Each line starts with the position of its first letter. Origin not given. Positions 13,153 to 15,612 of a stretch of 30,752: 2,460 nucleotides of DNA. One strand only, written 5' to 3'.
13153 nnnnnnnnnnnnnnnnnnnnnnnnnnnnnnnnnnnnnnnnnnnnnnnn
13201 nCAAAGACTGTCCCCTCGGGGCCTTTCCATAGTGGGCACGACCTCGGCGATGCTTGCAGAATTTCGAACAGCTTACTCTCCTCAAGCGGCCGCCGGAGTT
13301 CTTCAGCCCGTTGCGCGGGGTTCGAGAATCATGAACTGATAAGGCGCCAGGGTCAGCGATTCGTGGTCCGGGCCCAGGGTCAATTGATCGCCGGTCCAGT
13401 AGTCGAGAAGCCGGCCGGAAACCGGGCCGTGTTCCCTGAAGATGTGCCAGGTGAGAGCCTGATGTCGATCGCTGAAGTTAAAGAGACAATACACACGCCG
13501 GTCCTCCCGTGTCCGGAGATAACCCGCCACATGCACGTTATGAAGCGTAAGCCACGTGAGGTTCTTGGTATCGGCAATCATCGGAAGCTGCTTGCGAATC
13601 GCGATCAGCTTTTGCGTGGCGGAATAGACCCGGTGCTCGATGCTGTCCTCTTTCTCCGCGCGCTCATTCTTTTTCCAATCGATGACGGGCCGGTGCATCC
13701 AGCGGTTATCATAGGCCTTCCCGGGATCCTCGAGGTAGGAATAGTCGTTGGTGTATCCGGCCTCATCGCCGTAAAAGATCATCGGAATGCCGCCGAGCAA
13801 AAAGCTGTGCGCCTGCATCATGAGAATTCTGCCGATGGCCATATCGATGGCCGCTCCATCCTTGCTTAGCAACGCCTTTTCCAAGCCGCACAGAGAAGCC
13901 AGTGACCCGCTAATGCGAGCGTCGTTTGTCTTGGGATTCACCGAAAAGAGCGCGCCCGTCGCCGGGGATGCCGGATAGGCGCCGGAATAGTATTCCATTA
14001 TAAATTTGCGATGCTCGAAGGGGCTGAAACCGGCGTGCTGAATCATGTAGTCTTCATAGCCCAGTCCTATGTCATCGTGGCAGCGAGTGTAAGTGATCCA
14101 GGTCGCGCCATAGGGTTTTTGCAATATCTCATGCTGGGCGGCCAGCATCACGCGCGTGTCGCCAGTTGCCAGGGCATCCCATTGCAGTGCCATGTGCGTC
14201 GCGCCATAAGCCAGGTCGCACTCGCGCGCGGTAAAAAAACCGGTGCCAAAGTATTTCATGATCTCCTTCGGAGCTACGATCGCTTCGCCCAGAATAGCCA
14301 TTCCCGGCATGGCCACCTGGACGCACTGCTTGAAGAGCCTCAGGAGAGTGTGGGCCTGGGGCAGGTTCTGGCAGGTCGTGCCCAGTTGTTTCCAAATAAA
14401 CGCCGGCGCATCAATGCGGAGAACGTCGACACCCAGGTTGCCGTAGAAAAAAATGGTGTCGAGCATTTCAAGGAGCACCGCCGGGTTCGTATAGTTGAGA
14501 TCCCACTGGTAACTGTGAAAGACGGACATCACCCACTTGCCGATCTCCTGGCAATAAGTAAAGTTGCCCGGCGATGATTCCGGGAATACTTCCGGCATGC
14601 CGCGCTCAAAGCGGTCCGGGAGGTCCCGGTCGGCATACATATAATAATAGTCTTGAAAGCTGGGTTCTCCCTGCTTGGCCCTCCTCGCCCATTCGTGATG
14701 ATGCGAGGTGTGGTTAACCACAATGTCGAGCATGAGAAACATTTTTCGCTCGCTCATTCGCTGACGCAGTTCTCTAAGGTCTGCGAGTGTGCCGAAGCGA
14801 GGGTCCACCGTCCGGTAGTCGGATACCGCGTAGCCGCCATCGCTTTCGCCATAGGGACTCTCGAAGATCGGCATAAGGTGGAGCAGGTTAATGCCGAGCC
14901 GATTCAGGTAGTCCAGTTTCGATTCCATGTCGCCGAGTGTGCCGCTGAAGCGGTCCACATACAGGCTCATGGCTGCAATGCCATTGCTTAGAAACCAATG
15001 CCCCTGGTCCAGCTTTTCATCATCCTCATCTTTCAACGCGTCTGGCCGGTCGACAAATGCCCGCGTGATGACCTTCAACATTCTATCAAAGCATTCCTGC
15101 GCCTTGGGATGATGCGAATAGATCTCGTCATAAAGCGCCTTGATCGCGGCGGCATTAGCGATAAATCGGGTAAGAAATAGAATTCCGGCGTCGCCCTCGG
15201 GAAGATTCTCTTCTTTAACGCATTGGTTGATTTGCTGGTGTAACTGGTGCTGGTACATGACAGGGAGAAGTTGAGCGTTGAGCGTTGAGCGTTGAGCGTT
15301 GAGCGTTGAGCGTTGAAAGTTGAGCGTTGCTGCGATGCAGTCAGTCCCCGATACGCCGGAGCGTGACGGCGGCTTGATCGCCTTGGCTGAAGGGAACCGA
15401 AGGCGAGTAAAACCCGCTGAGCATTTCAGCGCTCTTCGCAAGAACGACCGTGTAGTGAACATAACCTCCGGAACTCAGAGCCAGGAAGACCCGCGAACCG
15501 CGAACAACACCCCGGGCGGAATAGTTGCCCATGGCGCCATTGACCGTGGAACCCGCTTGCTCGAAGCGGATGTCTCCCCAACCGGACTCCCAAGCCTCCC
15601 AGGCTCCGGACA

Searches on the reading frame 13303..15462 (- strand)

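Call 8: search_protein_families(library=pfam, proteins=[window:13303-15462:-], max_evalue=0.001)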
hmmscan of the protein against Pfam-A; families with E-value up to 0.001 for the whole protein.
window:13303-15462:- (719 aa): 4 families
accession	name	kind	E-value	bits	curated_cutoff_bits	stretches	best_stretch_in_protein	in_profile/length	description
PF00128.31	Alpha-amylase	-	3.8e-46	158.7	22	1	167-430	15-275/446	Alpha amylase, catalytic domain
PF14701.12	hDGE_amylase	-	4.7e-08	33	27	1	167-260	12-111/439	Glycogen debranching enzyme, glucanotransferase domain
PF16657.11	Malt_amylase_C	-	6.6e-07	29.8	27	1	635-712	3-75/75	Maltogenic Amylase, C-terminal domain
PF10438.15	Cyc-maltodext_C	-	0.00025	21.5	22.2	1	648-714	13-76/76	Cyclo-malto-dextrinase C-terminal domain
